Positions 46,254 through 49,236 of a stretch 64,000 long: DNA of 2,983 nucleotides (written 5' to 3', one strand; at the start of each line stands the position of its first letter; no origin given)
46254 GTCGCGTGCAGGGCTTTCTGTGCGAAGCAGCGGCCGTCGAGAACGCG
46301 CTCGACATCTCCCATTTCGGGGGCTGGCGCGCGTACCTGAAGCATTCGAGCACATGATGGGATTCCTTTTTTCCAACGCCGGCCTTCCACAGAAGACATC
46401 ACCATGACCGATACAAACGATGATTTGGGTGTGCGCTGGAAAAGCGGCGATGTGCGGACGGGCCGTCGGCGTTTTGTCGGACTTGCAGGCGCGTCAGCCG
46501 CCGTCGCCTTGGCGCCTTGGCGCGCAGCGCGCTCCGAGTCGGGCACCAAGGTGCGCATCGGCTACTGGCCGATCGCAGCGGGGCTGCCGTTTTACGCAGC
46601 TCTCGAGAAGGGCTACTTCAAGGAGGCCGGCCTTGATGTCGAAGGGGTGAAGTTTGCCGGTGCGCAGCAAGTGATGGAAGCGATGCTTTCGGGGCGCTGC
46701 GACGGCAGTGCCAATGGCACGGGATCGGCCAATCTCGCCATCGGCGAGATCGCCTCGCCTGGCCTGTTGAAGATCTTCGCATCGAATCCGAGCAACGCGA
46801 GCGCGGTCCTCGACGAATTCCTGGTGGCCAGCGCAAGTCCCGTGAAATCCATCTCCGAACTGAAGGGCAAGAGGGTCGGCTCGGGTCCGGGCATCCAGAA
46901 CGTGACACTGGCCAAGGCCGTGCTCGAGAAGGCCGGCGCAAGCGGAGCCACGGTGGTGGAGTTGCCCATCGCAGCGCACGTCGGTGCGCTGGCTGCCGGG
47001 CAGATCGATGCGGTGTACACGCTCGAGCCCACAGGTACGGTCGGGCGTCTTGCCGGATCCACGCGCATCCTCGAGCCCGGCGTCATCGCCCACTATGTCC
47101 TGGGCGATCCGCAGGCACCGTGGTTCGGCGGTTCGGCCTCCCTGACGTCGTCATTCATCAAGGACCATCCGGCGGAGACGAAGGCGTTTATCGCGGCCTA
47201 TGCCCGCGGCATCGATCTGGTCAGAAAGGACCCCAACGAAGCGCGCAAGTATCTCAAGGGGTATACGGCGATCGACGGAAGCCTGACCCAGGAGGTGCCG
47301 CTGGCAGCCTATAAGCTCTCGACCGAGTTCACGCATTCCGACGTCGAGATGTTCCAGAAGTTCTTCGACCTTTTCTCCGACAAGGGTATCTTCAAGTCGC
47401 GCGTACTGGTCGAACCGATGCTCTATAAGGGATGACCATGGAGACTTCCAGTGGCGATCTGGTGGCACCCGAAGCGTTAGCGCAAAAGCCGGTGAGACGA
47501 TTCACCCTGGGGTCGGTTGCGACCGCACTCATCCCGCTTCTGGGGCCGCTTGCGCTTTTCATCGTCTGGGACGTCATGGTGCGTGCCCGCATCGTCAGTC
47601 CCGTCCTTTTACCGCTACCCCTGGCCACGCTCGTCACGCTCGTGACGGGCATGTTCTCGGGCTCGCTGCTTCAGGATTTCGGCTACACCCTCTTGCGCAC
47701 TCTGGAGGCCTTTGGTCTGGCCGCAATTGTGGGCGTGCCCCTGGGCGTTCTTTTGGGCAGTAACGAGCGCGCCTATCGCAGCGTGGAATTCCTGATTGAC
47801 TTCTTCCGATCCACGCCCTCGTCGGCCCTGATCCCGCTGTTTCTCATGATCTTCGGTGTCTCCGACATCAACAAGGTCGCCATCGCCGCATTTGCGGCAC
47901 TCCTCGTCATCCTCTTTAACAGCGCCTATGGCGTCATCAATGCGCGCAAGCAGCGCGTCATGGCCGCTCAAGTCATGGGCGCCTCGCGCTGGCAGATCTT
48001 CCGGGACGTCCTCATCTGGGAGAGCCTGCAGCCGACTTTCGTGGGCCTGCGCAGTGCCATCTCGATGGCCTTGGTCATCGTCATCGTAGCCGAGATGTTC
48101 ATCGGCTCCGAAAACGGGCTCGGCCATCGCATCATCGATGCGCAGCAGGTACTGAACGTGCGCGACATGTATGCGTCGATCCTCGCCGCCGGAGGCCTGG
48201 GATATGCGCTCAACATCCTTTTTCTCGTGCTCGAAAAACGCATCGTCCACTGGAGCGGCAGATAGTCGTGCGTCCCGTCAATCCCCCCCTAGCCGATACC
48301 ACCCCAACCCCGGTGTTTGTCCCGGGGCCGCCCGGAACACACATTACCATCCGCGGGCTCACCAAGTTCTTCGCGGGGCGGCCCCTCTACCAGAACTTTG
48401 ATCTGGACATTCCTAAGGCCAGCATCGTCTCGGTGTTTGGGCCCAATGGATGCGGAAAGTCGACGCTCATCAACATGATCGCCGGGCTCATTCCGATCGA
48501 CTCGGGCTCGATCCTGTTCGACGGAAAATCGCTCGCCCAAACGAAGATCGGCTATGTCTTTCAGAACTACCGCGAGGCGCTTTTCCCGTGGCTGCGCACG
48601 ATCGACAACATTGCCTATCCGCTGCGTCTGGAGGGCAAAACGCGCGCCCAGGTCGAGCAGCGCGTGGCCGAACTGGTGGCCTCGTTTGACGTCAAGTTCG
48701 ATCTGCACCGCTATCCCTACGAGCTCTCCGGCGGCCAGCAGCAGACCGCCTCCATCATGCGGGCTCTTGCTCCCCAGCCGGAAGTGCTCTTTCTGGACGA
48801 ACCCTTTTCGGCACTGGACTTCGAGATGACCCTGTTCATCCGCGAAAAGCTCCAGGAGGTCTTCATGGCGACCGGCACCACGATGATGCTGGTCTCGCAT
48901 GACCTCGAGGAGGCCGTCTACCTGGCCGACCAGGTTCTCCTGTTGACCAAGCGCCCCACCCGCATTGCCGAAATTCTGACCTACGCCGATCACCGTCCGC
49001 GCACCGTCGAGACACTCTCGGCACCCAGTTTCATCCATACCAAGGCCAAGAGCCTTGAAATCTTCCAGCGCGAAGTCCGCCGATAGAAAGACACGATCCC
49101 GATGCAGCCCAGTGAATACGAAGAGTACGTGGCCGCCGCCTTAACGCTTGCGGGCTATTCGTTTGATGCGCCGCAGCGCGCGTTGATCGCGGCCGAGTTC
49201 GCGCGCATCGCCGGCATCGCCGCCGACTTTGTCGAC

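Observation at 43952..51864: AtzF / ABC importer / AtzG-AtzE-AtzH / GntR cluster without a cyanuric acid hydrolase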

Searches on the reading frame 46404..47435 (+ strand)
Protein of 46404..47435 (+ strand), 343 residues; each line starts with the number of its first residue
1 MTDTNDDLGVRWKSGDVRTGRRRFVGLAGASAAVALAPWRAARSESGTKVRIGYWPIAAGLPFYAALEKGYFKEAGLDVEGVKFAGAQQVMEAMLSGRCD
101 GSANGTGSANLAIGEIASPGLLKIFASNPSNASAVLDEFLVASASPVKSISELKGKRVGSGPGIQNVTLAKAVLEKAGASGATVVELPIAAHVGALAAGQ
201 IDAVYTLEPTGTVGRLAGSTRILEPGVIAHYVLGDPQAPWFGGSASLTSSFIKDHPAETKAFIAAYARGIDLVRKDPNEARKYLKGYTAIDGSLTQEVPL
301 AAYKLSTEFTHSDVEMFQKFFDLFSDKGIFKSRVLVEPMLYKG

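Call 3: search_protein_families(library=pfam, proteins=[window:46404-47435:+])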
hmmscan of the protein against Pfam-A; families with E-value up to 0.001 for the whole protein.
window:46404-47435:+ (343 aa): 4 families
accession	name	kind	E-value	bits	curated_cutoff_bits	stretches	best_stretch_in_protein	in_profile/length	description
PF09084.16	NMT1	-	1.4e-20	74.6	20.5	1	62-280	6-216/216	NMT1/THI5 like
PF13379.11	NMT1_2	-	4.2e-12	46.9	24.7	1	47-276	5-240/252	NMT1-like family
PF16868.10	NMT1_3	-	2.5e-06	27.8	27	1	139-214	95-176/289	NMT1-like family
PF04069.17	OpuAC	-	0.00067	19.8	21.2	0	50-265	3-225/257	Substrate binding domain of ABC-type glycine betaine transport system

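Call 4: search_protein_families(library=ncbifam, proteins=[window:46404-47435:+])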
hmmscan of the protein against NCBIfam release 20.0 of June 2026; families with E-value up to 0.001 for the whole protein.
window:46404-47435:+ (343 aa): 4 families
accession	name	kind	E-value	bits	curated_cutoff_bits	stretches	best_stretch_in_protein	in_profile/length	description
TIGR01728.1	SsuA_fam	subfamily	1.5e-30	106.4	163.5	1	50-340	1-284/290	aliphatic sulfonate ABC transporter substrate-binding protein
NF040735.1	SBP_SaoX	equivalog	2.9e-10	39.7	300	1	49-282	4-227/330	ABC transporter substrate-binding subunit SaoX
NF008588.0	PRK11553.1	subfamily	6.1e-09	35.3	299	1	33-226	12-202/319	aliphatic sulfonate ABC transporter substrate-binding protein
TIGR02122.1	TRAP_TAXI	subfamily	4.6e-08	32.3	84.35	1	139-220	125-212/320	TAXI family TRAP transporter solute-binding subunit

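Call 57: search_solved_structures(query=window:46404-47435:+, max_evalue=0.001, show_alignments=0)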
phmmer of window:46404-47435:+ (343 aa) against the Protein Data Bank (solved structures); distinct sequences matched with E-value up to 0.001: 5.
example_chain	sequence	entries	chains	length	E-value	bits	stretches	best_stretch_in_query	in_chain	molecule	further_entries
3qsl_A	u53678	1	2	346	2.8e-12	49.9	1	20-223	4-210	Putative exported protein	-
3e4r_A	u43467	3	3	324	5.1e-08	35.9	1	46-226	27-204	Nitrate transport protein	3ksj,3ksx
2x26_A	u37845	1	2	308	1.1e-06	31.5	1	50-227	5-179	PERIPLASMIC ALIPHATIC SULPHONATES-BINDING PROTEIN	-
4nmy_A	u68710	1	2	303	0.0002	24.1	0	55-84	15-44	ABC-type transport system, extracellular solute-binding protein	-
4h6d_F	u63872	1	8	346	0.00038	23.1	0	53-105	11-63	Pyrimidine precursor biosynthesis enzyme THI5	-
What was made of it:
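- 46404..47435 (+): TAT-exported NMT1/SsuA-like binding protein of a NitT/TauT-type ABC importer. Ligand unknown. The nearest PDB entry reaches only E 2.8e-12 (call 57).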

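Call 102: find_homologous_proteins(query=window:46404-47435:+, max_evalue=1e-20)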
Query window:46404-47435:+ (343 aa): 3085 proteins with E <= 1e-20 among 8000 candidates; the best 120 are listed.
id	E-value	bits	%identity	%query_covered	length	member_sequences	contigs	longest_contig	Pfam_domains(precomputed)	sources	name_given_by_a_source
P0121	4.8e-220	748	100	100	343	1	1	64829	PF13379.12,PF09084.17,PF16868.11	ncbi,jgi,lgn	ncbi:MAG: ABC transporter substrate-binding protein [Burkholderiaceae bacterium]|jgi:NitT/TauT famil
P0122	3.9e-176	603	83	100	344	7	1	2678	PF13379.12,PF09084.17,PF16868.11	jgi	jgi:NitT/TauT family transport system substrate-binding protein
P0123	1.0e-174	599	84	94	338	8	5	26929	PF13379.12,PF09084.17,PF16868.11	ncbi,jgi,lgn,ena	jgi:NitT/TauT family transport system substrate-binding protein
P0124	6.7e-173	593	80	100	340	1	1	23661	PF13379.12,PF09084.17,PF16868.11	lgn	-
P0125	7.5e-168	576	82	94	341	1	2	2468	PF13379.12,PF09084.17,PF16868.11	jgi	jgi:NitT/TauT family transport system substrate-binding protein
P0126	3.4e-159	548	79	87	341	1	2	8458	PF13379.12,PF09084.17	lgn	-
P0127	4.3e-158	544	80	87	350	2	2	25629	PF13379.12,PF09084.17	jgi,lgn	-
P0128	9.4e-157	540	75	95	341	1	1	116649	PF13379.12,PF09084.17,PF16868.11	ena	-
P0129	1.9e-156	539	76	94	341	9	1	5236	PF13379.12,PF09084.17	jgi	jgi:NitT/TauT family transport system substrate-binding protein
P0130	1.9e-156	539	72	99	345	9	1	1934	PF13379.12,PF09084.17,PF16868.11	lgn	-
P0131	3.4e-155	534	76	94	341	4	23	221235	PF13379.12,PF09084.17,PF16868.11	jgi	jgi:NitT/TauT family transport system substrate-binding protein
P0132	6.5e-155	534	75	95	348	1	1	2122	PF13379.12,PF09084.17,PF16868.11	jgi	jgi:NitT/TauT family transport system substrate-binding protein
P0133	9.2e-155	533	75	95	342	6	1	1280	PF13379.12,PF09084.17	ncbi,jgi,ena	jgi:NitT/TauT family transport system substrate-binding protein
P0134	3.8e-154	531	75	95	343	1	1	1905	PF13379.12,PF09084.17,PF16868.11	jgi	jgi:NitT/TauT family transport system substrate-binding protein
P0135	4.9e-154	531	75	94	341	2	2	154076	PF13379.12,PF09084.17,PF16868.11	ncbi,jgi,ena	jgi:NitT/TauT family transport system substrate-binding protein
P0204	1.0e-147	510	73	94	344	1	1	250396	PF13379.12,PF09084.17,PF16868.11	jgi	jgi:NitT/TauT family transport system substrate-binding protein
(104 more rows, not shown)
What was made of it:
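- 46404..47435 (+): Homologues remain at least 68% identical across the 120 best clusters (call 102).
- On NitT/TauT-family ABC importer: JGI labels the binding protein NitT/TauT (call 102).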

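Call 103: find_encoding_contigs(protein=P0128, flank=10000, max_places=1)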
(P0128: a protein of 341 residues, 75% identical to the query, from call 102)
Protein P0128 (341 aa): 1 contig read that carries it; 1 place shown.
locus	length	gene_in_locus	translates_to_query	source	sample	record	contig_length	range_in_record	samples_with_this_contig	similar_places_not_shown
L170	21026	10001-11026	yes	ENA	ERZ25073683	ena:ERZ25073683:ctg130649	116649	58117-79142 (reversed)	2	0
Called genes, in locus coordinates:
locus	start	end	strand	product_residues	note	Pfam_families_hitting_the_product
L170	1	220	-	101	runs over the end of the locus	-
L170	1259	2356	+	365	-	PF00082:Peptidase_S8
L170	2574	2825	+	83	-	-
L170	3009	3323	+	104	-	-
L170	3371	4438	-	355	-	PF08240:ADH_N, PF00107:ADH_zinc_N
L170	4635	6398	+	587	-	-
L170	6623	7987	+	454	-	PF00034:Cytochrom_C (faint), PF03150:CCP_MauG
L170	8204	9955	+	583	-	PF01425:Amidase, PF21986:AH_C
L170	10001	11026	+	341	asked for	PF13379:NMT1_2, PF09084:NMT1, PF16868:NMT1_3 (faint)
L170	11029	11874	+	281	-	PF00528:BPD_transp_1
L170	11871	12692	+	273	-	PF00005:ABC_tran, PF13304:AAA_21 (faint)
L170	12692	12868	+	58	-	PF13318:AtzG-like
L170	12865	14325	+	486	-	PF01425:Amidase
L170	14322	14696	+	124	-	PF11533:AtzH-like, PF14534:DUF4440 (weak)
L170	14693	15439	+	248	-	PF00392:GntR, PF07729:FCD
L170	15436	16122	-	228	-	PF00857:Isochorismatase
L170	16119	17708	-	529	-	PF00005:ABC_tran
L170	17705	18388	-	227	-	PF00857:Isochorismatase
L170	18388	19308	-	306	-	PF02653:BPD_transp_2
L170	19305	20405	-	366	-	PF02653:BPD_transp_2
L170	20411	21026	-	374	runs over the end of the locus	PF02608:Bmp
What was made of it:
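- From the NitT/TauT-type binding protein: L170 reproduces the window's whole layout (call 103).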

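Call 104: find_encoding_contigs(protein=P0204, flank=10000, max_places=1)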
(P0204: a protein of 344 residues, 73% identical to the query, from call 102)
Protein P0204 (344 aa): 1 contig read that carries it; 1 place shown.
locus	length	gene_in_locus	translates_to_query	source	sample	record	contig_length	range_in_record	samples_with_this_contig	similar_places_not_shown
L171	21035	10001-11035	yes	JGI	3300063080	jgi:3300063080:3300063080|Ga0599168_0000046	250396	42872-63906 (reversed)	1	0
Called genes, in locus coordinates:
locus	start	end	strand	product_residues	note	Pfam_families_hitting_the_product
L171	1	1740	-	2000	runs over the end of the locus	PF05567:T4P_PilY1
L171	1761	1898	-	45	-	-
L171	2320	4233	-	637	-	-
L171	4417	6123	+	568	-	PF08811:DUF1800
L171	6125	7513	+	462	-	PF07394:DUF1501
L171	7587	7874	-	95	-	PF07045:DUF1330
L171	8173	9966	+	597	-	PF01425:Amidase, PF21986:AH_C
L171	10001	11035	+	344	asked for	PF13379:NMT1_2, PF09084:NMT1, PF16868:NMT1_3 (faint)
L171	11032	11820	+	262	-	PF00528:BPD_transp_1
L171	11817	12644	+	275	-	PF13476:AAA_23 (weak), PF00005:ABC_tran, PF13304:AAA_21 (faint)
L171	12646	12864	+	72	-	PF13318:AtzG-like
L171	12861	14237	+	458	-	PF01425:Amidase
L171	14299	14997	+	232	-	PF00392:GntR, PF07729:FCD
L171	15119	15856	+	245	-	PF14329:DUF4386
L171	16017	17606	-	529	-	-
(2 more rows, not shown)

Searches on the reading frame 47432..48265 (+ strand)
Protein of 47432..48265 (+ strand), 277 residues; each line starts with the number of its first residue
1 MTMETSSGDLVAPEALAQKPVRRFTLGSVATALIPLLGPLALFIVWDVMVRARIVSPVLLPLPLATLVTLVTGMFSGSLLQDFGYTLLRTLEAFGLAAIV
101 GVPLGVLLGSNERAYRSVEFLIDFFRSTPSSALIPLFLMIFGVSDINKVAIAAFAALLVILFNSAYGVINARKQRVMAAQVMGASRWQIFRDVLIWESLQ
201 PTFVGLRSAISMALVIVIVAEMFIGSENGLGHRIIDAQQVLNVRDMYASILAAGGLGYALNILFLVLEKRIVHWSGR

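Call 3: search_protein_families(library=pfam, proteins=[window:47432-48265:+])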
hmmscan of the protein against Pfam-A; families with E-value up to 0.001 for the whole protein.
window:47432-48265:+ (277 aa): 1 family
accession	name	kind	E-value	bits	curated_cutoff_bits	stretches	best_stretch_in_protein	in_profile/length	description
PF00528.27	BPD_transp_1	-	1.8e-21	77.2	26.4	1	101-270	1-177/184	Binding-protein-dependent transport system inner membrane component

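Call 4: search_protein_families(library=ncbifam, proteins=[window:47432-48265:+])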
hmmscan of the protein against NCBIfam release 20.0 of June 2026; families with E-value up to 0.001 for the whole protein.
window:47432-48265:+ (277 aa): 7 families
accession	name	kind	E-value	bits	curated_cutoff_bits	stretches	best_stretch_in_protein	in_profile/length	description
NF040733.1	ABC_perm_U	equivalog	2e-40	138.9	295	1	37-275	13-249/251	ABC transporter permease subunit SaoP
NF007545.0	PRK10160.1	equivalog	1.4e-23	83.8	342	1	22-276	16-272/275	taurine ABC transporter permease TauC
NF008470.0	PRK11365.1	equivalog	4.8e-22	78.6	347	1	33-275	12-253/263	aliphatic sulfonate ABC transporter permease SsuC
TIGR01183.1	ntrB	equivalog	1.3e-19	70.7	209.05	1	85-263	21-198/202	nitrate ABC transporter permease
TIGR03416.1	ABC_choXWV_perm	equivalog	2.7e-12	46.7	363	1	26-248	32-251/267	choline ABC transporter permease subunit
NF008196.0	PRK10952.1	equivalog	2.9e-11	42.8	439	1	25-257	94-313/356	glycine betaine/L-proline ABC transporter permease ProW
NF011690.0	PRK15110.1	equivalog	2.9e-07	30.2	432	1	146-265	187-303/321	putrescine export ABC transporter permease SapB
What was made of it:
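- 47432..48265 (+): ABC permease. It overlaps the binding-protein gene by 4 nt. Pfam BPD_transp_1, with TauC/SsuC-like hits below cut-off (calls 3, 4).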

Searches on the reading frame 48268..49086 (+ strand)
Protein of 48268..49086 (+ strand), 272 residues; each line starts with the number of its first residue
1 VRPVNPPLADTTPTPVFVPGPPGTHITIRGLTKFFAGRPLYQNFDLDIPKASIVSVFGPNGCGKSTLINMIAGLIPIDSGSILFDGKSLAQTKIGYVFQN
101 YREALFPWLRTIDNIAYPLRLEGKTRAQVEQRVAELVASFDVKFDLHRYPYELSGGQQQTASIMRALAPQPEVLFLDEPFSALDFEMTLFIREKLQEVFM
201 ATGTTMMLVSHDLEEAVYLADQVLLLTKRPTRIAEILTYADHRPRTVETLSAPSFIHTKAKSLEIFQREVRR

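Call 3: search_protein_families(library=pfam, proteins=[window:48268-49086:+])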
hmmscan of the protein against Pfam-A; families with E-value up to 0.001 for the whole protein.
window:48268-49086:+ (272 aa): 6 families
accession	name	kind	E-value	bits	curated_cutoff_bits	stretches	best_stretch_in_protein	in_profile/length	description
PF00005.33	ABC_tran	-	4.6e-30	105.4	25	1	42-180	2-136/137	ABC transporter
PF13304.12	AAA_21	-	4.8e-08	33.9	27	1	136-213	221-300/304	AAA domain, putative AbiEii toxin, Type IV TA system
PF13476.12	AAA_23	-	6.3e-05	24.1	27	1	26-72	2-40/201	AAA domain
PF09818.15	ABC_ATPase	-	0.00059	19.4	23.2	0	154-226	159-246/283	P-loop domain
PF13173.12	AAA_14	-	0.0007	20.1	27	0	52-75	3-27/129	AAA domain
PF02463.25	SMC_N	-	0.0007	19.5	40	0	51-72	24-45/220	RecF/RecN/SMC N terminal domain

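Call 4: search_protein_families(library=ncbifam, proteins=[window:48268-49086:+])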
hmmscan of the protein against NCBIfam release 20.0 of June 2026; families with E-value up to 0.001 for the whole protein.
window:48268-49086:+ (272 aa): 185 families (the best 25 are shown)
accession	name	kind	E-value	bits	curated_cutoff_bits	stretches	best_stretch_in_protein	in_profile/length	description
NF040729.1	ABC_ATP_SaoA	equivalog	4.1e-53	180.3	360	1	40-249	20-229/248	ABC transporter ATP-binding protein SaoA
NF008421.0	PRK11248.1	equivalog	3.4e-50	170.9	357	1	27-240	3-216/255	taurine ABC transporter ATP-binding subunit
TIGR03265.1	PhnT2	equivalog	9.1e-49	166.5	457.7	1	25-227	4-209/353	putative 2-aminoethylphosphonate ABC transporter ATP-binding protein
NF006987.0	PRK09452.1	equivalog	2.9e-47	161.2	482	1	26-228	18-223/378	spermidine/putrescine ABC transporter ATP-binding protein PotA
NF043075.1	MMSYN1_0197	equivalog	2.1e-46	158.5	550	1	26-228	3-208/341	spermidine/putrescine ABC transporter ATP-binding protein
TIGR00968.1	3a0106s01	subfamily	8.9e-46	156.3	342.75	1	26-228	1-206/237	sulfate ABC transporter ATP-binding protein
NF008653.0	PRK11650.1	subfamily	5.5e-45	153.9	432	1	25-228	3-210/357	sn-glycerol-3-phosphate ABC transporter ATP-binding protein UgpC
TIGR01187.1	potA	subfamily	5.8e-45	153.8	355.6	1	57-228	2-176/325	polyamine ABC transporter ATP-binding protein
NF040933.2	ABC_arch_GlcV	equivalog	9.7e-45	153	450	1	26-228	3-217/357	glucose ABC transporter ATP-binding protein GlcV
NF008233.0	PRK11000.1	equivalog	8.3e-43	146.6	568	1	25-228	3-209/369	maltose/maltodextrin ABC transporter ATP-binding protein MalK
TIGR01184.1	ntrCD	subfamily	1.8e-42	145.5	291.8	1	42-262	2-226/230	nitrate ABC transporter ATP-binding protein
NF008513.0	PRK11432.1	equivalog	2.2e-42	145.3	496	1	26-228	7-212/351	ferric ABC transporter ATP-binding protein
NF040840.2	tungstate_WtpC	equivalog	9.6e-41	140.2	440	1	42-228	17-206/347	tungstate ABC transporter ATP-binding protein WtpC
TIGR03258.1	PhnT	equivalog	2.6e-40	138.6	499.15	1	26-227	9-214/359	2-aminoethylphosphonate ABC transport system ATP-binding subunit PhnT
NF008105.0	PRK10851.1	equivalog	3e-40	138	502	1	26-228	3-212/362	sulfate/thiosulfate ABC transporter ATP-binding protein CysA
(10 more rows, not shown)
